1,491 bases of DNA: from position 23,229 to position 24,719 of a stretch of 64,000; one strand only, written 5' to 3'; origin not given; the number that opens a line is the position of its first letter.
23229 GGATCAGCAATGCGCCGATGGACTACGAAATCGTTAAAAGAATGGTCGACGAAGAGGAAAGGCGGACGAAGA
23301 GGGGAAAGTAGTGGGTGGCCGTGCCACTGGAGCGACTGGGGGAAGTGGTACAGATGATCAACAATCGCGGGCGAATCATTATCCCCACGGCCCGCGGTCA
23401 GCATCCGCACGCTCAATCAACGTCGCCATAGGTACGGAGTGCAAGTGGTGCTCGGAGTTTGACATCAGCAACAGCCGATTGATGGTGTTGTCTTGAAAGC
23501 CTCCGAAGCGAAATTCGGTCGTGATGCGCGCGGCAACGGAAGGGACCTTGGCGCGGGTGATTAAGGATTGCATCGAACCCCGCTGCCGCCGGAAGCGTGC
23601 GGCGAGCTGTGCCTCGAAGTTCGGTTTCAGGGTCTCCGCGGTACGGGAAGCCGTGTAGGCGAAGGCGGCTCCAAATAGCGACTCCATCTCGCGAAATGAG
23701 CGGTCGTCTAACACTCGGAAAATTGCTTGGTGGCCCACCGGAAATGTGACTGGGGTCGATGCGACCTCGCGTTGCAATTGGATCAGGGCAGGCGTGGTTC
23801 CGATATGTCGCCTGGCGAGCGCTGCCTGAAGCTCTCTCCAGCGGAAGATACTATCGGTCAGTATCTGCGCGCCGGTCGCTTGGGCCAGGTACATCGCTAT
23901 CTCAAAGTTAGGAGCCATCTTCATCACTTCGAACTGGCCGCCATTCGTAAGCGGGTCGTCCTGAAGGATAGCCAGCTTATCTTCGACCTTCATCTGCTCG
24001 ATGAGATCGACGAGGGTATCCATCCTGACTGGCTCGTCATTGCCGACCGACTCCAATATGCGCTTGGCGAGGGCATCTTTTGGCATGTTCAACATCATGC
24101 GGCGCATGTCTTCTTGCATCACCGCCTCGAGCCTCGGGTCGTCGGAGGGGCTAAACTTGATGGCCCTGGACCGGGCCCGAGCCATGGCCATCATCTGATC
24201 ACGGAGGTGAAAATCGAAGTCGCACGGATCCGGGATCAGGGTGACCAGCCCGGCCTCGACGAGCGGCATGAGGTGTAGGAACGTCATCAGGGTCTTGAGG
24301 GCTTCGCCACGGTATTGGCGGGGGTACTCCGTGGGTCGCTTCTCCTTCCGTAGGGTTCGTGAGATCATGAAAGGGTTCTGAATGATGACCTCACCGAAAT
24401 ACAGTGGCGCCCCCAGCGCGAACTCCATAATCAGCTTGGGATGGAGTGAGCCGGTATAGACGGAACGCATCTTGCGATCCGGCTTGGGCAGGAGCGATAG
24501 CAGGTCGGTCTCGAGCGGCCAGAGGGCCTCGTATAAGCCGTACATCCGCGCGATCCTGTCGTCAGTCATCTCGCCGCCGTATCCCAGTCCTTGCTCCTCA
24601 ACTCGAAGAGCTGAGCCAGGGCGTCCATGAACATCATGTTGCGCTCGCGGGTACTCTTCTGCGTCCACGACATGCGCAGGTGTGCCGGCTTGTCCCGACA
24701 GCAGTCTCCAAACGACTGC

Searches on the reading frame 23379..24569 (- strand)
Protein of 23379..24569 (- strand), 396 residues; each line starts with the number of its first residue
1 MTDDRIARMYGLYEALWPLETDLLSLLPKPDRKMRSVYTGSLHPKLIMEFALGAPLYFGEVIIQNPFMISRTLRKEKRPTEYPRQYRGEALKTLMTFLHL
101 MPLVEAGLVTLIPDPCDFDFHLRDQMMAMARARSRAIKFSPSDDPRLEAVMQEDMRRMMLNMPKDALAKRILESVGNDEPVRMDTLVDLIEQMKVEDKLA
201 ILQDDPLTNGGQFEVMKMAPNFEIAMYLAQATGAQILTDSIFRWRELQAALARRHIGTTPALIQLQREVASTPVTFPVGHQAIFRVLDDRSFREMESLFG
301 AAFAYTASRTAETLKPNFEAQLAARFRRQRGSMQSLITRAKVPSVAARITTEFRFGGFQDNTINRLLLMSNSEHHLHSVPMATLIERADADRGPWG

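Call 4: search_protein_families(library=pfam, proteins=[window:23379-24569:-], max_evalue=0.1)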
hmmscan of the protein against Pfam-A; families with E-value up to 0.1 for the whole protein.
window:23379-24569:- (396 aa): 1 family
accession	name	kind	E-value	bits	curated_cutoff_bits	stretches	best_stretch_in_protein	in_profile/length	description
PF12867.12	DinB_2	-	0.087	13.7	24.8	0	320-377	70-124/128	DinB superfamily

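Call 5: search_protein_families(library=padloc, proteins=[window:23379-24569:-], max_evalue=0.1)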
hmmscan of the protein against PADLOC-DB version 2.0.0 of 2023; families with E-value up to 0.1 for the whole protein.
window:23379-24569:- (396 aa): 0 families

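Call 6: search_protein_families(library=ncbifam, proteins=[window:23379-24569:-], max_evalue=0.1)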
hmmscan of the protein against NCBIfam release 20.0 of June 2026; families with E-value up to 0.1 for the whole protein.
window:23379-24569:- (396 aa): 0 families

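Call 7: search_protein_families(library=phrogs, proteins=[window:23379-24569:-], max_evalue=0.1)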
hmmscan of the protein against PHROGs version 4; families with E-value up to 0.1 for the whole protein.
window:23379-24569:- (396 aa): 1 family
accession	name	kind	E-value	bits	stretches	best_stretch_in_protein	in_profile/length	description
phrog_24590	-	moron, auxiliary metabolic gene and host takeover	0.048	13.9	1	316-367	67-119/351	taurine catabolism dioxygenase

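Call 10: find_homologous_proteins(query=window:23379-24569:-)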
Query window:23379-24569:- (396 aa): 291 proteins with E <= 0.001 among 6610 candidates; the best 120 are listed.
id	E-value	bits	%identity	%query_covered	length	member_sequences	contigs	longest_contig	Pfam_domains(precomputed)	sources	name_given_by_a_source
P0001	4.9e-215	732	83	98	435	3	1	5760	-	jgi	jgi:hypothetical protein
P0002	3.6e-209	713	80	99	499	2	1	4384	-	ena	-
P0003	4.8e-200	682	80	96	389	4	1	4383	-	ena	-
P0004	5.8e-199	679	82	94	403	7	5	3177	-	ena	-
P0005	8.7e-167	573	79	83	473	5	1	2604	-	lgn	-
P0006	3.3e-151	522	80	75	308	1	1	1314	-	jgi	jgi:hypothetical protein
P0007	1.7e-146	506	59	98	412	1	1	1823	-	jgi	jgi:hypothetical protein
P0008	4.7e-145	502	60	98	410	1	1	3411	-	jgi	-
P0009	2.5e-131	456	55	98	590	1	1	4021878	-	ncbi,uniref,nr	ncbi:SEC-C domain-containing protein [Rhizobium sp. BG4]|uniref:SEC-C domain-containing protein n=1 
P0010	2.3e-118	414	50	98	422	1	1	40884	-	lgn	-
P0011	1.5e-117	411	50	99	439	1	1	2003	-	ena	-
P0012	1.3e-116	408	54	94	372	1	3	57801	-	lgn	-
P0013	3.2e-114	400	48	99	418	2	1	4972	-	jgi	jgi:hypothetical protein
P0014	1.2e-113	398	49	98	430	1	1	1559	-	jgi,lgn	jgi:hypothetical protein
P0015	1.4e-113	398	49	98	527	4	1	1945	-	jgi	jgi:hypothetical protein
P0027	2.2e-109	384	49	98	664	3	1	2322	PF14022.12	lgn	-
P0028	2.9e-109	384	50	97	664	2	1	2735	PF14022.12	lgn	-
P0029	3.9e-109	383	48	99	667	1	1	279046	PF14022.12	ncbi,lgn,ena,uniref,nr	ncbi:DUF4238 domain-containing protein [Methyloceanibacter sp.]|uniref:DUF4238 domain-containing pro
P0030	5.0e-109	383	49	98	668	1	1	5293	PF14022.12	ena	-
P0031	6.6e-109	383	48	98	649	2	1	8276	PF14022.12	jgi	jgi:hypothetical protein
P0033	2.2e-108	381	50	98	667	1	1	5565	PF14022.12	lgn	-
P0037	3.1e-107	377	48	97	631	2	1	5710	PF14022.12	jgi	jgi:hypothetical protein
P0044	9.6e-107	375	47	99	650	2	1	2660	PF14022.12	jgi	jgi:hypothetical protein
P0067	1.5e-102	362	47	97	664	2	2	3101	PF14022.12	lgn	-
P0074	7.1e-102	359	63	66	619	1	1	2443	PF14022.12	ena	-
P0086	5.4e-100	353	47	97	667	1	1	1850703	PF14022.12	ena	-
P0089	4.9e-99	350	45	96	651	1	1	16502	PF14022.12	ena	-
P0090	5.4e-99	350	44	97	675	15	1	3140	PF14022.12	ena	-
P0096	1.6e-98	348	46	97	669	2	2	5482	PF14022.12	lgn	-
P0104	4.6e-97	344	44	97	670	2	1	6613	PF14022.12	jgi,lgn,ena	-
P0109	1.1e-95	339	43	97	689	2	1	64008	PF14022.12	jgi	jgi:hypothetical protein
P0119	4.4e-91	324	44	97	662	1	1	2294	PF02810.22,PF14022.12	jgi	jgi:hypothetical protein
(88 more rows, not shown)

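Call 18: find_related_loci(query=A1, collection=genome_contigs, flank=6000)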
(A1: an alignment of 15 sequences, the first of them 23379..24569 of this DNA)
Query A1 (396 aa) in genome_contigs; peptide patterns used: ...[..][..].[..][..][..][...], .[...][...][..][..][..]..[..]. (x = any residue, [..] = any of these).
164 stretches matched a pattern; 151 encode a relative of the query (tblastn E <= 1e-3); the best 80 are kept; 80 distinct loci.
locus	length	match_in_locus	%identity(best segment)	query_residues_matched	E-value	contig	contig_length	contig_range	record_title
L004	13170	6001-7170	86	1-390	0e+0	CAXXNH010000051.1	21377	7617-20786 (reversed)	MAG: uncultured Pleomorphomonas sp. isolate 053b4e56-b103-453e-8689-ed559f92351b genome assembly, contig: contig_51, who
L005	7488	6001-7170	84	1-390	0e+0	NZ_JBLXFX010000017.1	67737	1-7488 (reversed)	MAG: Salipiger sp. isolate ET04-02 T04maxbin_out.002RE.5K@17, whole genome shotgun sequence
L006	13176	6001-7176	85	1-394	0e+0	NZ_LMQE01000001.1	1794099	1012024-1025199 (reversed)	Rhizobium sp. Leaf384 contig_1, whole genome shotgun sequence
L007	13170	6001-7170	83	1-390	0e+0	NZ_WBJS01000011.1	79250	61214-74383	Thioclava sp. JE_KL1 scaffold_10, whole genome shotgun sequence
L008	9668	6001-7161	83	1-387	0e+0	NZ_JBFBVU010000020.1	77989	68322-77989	Meridianimarinicoccus marinus strain DFM31 NODE_20_length_77989_cov_154.011680, whole genome shotgun sequence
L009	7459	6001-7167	81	1-389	0e+0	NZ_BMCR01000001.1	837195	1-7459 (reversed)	Stappia taiwanensis strain CCM 7757 sequence01, whole genome shotgun sequence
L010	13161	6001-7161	59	1-387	3e-149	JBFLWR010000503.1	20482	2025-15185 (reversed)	MAG: Pseudomonadota bacterium isolate MAG037 MAG037_503, whole genome shotgun sequence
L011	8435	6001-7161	57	1-387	5e-148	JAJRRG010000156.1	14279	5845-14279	MAG: Alphaproteobacteria bacterium isolate Dive100_bin2.67 k141_409051, whole genome shotgun sequence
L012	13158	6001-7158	54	1-387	3e-138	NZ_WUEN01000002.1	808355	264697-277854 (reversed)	Rhizobium leguminosarum strain JHI2451 NODE_2_length_808355_cov_8.936701, whole genome shotgun sequence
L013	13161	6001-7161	55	1-387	1e-137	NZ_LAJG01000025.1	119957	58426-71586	Devosia soli strain GH2-10 NODE_25, whole genome shotgun sequence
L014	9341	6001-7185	49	1-392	1e-119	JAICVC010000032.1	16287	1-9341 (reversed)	MAG: Sphingomonas sp. isolate HEB_FP_1_bin.19 k141_3041514_length_16287_cov_8.2630, whole genome shotgun sequence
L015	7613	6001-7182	48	1-393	8e-117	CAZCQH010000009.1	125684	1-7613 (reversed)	MAG TPA_asm: uncultured Hyphomicrobiaceae bacterium isolate SRP237561_co1_281 genome assembly, contig: NODE_167_length_1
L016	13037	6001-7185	49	1-391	6e-116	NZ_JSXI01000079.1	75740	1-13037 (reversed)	Sphingomonas sp. ERG5 Contig80, whole genome shotgun sequence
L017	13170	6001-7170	48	1-387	2e-115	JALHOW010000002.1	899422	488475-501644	MAG: Hyphomicrobiaceae bacterium isolate bin.191 c_000000000015, whole genome shotgun sequence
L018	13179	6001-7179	47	1-390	2e-114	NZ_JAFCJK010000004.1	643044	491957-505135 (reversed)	Bradyrhizobium lablabi strain SZCCT0422 NODE_4, whole genome shotgun sequence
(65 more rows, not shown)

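Call 32: search_solved_structures(query=A2, max_evalue=1)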
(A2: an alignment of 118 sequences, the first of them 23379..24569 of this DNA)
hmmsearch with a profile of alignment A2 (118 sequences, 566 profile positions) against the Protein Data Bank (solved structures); distinct sequences matched with E-value up to 1: 7.
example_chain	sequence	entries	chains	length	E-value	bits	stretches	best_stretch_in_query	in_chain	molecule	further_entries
9l6b_C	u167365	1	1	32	0.0044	19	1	104-125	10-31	UPF0225 protein YchJ -C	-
1ozb_I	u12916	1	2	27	0.27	13.1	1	108-127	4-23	Preprotein translocase secA subunit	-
1sx0_A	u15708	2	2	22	0.28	13.1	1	107-123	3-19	SecA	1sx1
1tm6_A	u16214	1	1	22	0.41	12.5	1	109-124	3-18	Preprotein translocase secA subunit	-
2i9w_A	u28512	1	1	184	0.55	12.1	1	101-125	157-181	Hypothetical protein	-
3ray_A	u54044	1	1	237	0.66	11.9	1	318-374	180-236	PR domain-containing protein 11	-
2jq5_A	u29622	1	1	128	0.97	11.3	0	111-136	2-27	SEC-C motif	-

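Call 35: search_dna_similar(query=window:23379-24569:-, collection=plasmids, mode=protein, max_evalue=0.001, max_rows=30)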
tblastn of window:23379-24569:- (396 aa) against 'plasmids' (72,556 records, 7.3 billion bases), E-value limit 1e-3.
Records with a match: 14; places in all: 14; records where one place covers at least 80% of the query: 10.
Best place of each record, by identity: 60-80% 1; <60% 13.
By first word of the organism name: Aeromonas 3; Sinorhizobium 2; Vibrio 2; Phyllobacterium 1; Photobacterium 1; Methylophaga 1; Hydrogenophaga 1; Klebsiella 1; Janthinobacterium 1; Novosphingobium 1.
By predicted mobility (MOB-suite, as given by PLSDB): conjugative 8; non-mobilizable 6.
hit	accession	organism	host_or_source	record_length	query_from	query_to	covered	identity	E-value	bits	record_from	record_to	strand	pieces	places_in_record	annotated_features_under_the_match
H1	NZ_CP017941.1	Phyllobacterium zundukense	Oxytropis triphylla,cell culture,root ...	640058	1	393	99%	50.8%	1e-115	377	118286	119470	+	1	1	hypothetical protein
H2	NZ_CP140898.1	Sinorhizobium medicae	Medicago lupulina,whole organism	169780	1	385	97%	49.0%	5e-108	355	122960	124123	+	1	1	DUF4238 domain-containing protein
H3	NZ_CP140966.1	Sinorhizobium medicae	Medicago lupulina,whole organism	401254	1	388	98%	47.1%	6e-103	341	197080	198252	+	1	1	DUF4238 domain-containing protein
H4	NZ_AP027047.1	Vibrio nigripulchritudo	Penaeus vannamei,cell ...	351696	1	370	93%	33.7%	1e-40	160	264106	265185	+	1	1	DUF4238 domain-containing protein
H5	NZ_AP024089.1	Vibrio nigripulchritudo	-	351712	1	370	93%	33.7%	1e-40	160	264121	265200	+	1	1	DUF4238 domain-containing protein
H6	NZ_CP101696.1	Photobacterium toruni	Paralichthys olivaceus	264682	1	360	91%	32.4%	1e-41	163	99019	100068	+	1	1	DUF4238 domain-containing protein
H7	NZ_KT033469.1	Aeromonas salmonicida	-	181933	1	372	94%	31.3%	1e-37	152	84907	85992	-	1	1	DUF4238 domain-containing protein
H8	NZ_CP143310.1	Methylophaga thalassica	cell culture,A deep sea sediment sample ...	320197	1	370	93%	31.3%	5e-35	144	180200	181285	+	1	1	DUF4238 domain-containing protein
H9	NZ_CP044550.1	Hydrogenophaga sp. BPS33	-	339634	1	391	99%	27.0%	9e-30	129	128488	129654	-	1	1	DUF4238 domain-containing protein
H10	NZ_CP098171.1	Klebsiella pneumoniae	Canis lupus familiaris,Rectal swab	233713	1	372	94%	26.9%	5e-36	147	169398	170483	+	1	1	DUF4238 domain-containing protein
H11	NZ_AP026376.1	Aeromonas caviae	-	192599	1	234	59%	36.6%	8e-29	126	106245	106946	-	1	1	DUF4238 domain-containing protein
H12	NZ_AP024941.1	Aeromonas caviae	-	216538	1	234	59%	36.6%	8e-29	126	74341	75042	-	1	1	hypothetical protein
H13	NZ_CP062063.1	Janthinobacterium sp. HH102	whole organism,water rainwater-tap ...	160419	1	247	62%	29.7%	3e-18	94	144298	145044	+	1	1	DUF4238 domain-containing protein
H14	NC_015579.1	Novosphingobium sp. PP1Y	-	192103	356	393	10%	68.4%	1e-4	52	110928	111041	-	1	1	none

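Call 36: get_annotated_region(hit=H2, flank=8000)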
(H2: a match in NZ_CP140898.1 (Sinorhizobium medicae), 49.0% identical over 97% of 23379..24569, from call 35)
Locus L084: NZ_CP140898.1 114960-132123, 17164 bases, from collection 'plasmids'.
description: Sinorhizobium medicae strain ml49 plasmid pMl1, complete sequence
organism: Sinorhizobium medicae (NCBI taxid 110321)
taxonomy: Bacteria; Pseudomonadota; Alphaproteobacteria; Hyphomicrobiales; Rhizobiaceae; Sinorhizobium; Sinorhizobium medicae
host: -; source: Medicago lupulina,whole organism; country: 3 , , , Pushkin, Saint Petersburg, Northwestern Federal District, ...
typing (MOB-suite, as given by PLSDB): conjugative; replicon rep_cluster_492; relaxase MOBP; mating-pair formation MPF_T
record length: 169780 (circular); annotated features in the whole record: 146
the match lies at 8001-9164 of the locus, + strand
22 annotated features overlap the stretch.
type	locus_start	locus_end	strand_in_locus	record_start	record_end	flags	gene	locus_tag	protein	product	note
CDS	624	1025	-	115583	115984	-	mobC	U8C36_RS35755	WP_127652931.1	plasmid mobilization relaxosome protein MobC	-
CDS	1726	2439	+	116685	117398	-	-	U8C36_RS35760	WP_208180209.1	ParA family protein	-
CDS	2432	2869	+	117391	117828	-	-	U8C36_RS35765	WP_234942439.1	hypothetical protein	-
CDS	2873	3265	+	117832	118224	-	-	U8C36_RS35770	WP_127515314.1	hypothetical protein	-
CDS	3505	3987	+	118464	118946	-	-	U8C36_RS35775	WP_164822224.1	helix-turn-helix transcriptional regulator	-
CDS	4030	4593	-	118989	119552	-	-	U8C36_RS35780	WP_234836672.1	recombinase family protein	GO:0006310 - DNA recombination [Evidence IEA]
CDS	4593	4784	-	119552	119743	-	-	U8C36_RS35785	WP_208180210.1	hypothetical protein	-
CDS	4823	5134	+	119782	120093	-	-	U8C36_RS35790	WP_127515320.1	hypothetical protein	-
CDS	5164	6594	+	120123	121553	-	-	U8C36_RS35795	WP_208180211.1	hypothetical protein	-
CDS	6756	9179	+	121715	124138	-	-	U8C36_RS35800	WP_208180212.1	DUF4238 domain-containing protein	-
CDS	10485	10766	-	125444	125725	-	-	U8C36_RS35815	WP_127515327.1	helix-turn-helix domain-containing protein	-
CDS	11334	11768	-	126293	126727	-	-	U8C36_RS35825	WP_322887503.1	phage protein Gp27 family protein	-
CDS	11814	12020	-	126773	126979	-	-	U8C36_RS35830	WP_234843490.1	hypothetical protein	-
CDS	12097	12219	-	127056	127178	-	-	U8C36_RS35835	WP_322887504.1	hypothetical protein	-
CDS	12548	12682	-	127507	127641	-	-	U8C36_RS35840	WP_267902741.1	hypothetical protein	-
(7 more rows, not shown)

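Call 37: get_annotated_region(hit=H10, flank=8000)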
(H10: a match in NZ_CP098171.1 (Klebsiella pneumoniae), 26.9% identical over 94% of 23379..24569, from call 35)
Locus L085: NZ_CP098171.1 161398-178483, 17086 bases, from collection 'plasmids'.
description: Klebsiella pneumoniae strain Z0117KP0003 plasmid pZ0117KP0003-2, complete sequence
organism: Klebsiella pneumoniae (NCBI taxid 573)
taxonomy: Bacteria; Pseudomonadota; Gammaproteobacteria; Enterobacterales; Enterobacteriaceae; Klebsiella; Klebsiella pneumoniae
host: -; source: Canis lupus familiaris,Rectal swab; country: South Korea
typing (MOB-suite, as given by PLSDB): non-mobilizable
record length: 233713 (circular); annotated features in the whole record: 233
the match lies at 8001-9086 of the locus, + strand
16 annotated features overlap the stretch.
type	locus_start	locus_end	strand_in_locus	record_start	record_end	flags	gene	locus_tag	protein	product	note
CDS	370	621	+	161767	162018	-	-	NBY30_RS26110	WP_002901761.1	YciN family protein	-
CDS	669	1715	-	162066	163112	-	sohB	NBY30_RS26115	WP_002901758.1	protease SohB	GO:0006508 - proteolysis [Evidence IEA]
CDS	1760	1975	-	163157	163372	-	-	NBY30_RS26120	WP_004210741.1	hypothetical protein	-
CDS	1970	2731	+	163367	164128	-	-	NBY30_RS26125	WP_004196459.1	YciK family oxidoreductase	-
CDS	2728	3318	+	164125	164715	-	cobO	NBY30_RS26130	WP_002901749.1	cob(I)yrinic acid a,c-diamide adenosyltransferase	GO:0009236 - cobalamin biosynthetic process [Evidence IEA]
CDS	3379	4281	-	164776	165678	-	rluB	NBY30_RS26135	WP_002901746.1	23S rRNA pseudouridine(2605) synthase RluB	GO:0001522 - pseudouridine synthesis [Evidence IEA]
CDS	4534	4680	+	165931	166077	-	-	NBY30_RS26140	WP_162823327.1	hypothetical protein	-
CDS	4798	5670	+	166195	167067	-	-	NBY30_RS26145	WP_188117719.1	DUF3258 domain-containing protein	-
CDS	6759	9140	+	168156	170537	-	-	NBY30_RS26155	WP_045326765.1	DUF4238 domain-containing protein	-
CDS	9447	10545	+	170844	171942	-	-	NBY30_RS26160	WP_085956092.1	IS3 family transposase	-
CDS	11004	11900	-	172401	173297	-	gcvA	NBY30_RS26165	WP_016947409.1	transcriptional regulator GcvA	GO:0006355 - regulation of DNA-templated transcription [Evidence IEA]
CDS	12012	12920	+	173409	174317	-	-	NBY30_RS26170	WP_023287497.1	DMT family transporter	GO:0055085 - transmembrane transport [Evidence IEA]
CDS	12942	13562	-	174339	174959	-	-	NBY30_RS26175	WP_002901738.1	L-threonylcarbamoyladenylate synthase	GO:0006400 - tRNA modification [Evidence IEA]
CDS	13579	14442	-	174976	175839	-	rnm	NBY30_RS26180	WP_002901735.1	RNase AM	-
CDS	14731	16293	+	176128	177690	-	-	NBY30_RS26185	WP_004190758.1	anthranilate synthase component 1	GO:0009058 - biosynthetic process [Evidence IEA]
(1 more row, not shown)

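Call 38: get_annotated_region(hit=H1, flank=6000)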
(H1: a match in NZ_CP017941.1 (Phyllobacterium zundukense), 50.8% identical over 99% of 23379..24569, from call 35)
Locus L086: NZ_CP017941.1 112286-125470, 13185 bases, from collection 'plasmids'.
description: Phyllobacterium zundukense strain Tri-48 plasmid unnamed1, complete sequence
organism: Phyllobacterium zundukense (NCBI taxid 1867719)
taxonomy: Bacteria; Pseudomonadota; Alphaproteobacteria; Hyphomicrobiales; Phyllobacteriaceae; Phyllobacterium; Phyllobacterium zundukense
host: -; source: Oxytropis triphylla,cell culture,root nodule; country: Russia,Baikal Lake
typing (MOB-suite, as given by PLSDB): non-mobilizable
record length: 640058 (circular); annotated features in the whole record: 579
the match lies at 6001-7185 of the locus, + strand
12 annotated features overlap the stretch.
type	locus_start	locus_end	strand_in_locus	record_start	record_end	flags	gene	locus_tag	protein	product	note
CDS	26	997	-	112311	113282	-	-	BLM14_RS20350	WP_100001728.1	dienelactone hydrolase family protein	-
CDS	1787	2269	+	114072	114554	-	-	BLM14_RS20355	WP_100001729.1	SRPBCC family protein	-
CDS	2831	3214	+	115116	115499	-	-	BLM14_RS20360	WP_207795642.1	glyoxalase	-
CDS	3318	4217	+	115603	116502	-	-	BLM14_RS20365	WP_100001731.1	phosphotransferase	-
CDS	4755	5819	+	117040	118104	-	-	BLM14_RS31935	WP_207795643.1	DUF4238 domain-containing protein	-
CDS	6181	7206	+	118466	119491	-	-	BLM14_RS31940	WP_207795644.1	hypothetical protein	-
CDS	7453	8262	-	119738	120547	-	-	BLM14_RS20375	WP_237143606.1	putative nucleotide-diphospho-sugar transferase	-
CDS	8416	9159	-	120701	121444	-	-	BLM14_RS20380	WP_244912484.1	DNA adenine methylase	GO:0032775 - DNA methylation on adenine [Evidence IEA]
CDS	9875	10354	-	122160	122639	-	-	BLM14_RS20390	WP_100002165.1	VOC family protein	-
CDS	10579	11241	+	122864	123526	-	-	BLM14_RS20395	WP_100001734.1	hypothetical protein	-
CDS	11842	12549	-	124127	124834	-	-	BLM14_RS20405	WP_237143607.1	DUF899 domain-containing protein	-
CDS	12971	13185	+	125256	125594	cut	-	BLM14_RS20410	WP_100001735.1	hypothetical protein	-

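Call 44: predict_structure(alignment_id=A2)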
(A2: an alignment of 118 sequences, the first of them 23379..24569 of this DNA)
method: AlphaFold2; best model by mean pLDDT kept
length: 396 residues; sequences in the alignment: 118
mean_pLDDT: 88.9   pTM: 0.88
mean pLDDT of the five models: 88.9, 88.7, 87.5, 87.4, 87.0
residues with pLDDT >= 90: 249; 70-90: 112; 50-70: 29; < 50: 6
segments of 3 or more residues with pLDDT < 50: 394-396
pLDDT, mean of each block of 10 residues (from residue 1): 92 94 91 94 93 97 94 91 88 94 98 92 91 88 89 85 82 72 82 81 62 55 93 96 92 78 97 96 97 97 94 94 98 97 97 92 84 89 92 50
secondary structure, 60 per line:
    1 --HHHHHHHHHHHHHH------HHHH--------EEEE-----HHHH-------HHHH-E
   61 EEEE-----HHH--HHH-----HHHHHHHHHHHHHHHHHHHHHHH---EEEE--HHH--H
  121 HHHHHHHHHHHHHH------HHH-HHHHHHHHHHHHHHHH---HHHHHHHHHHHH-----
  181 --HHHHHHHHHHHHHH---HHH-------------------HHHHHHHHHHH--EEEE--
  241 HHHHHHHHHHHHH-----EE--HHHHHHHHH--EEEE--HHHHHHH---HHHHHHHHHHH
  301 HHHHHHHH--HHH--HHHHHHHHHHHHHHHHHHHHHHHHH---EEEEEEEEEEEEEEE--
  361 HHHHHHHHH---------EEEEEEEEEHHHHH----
elements in order: H3-16 H23-26 E35-38 H44-47 H55-58 E60-64 H83-105 E109-112 H120-134 H145-160 H164-175 H183-196 H222-232 E235-238 H241-253 H263-271 E274-277 H280-286 H290-308 H316-340 E344-358 H361-369 E379-387 H388-392
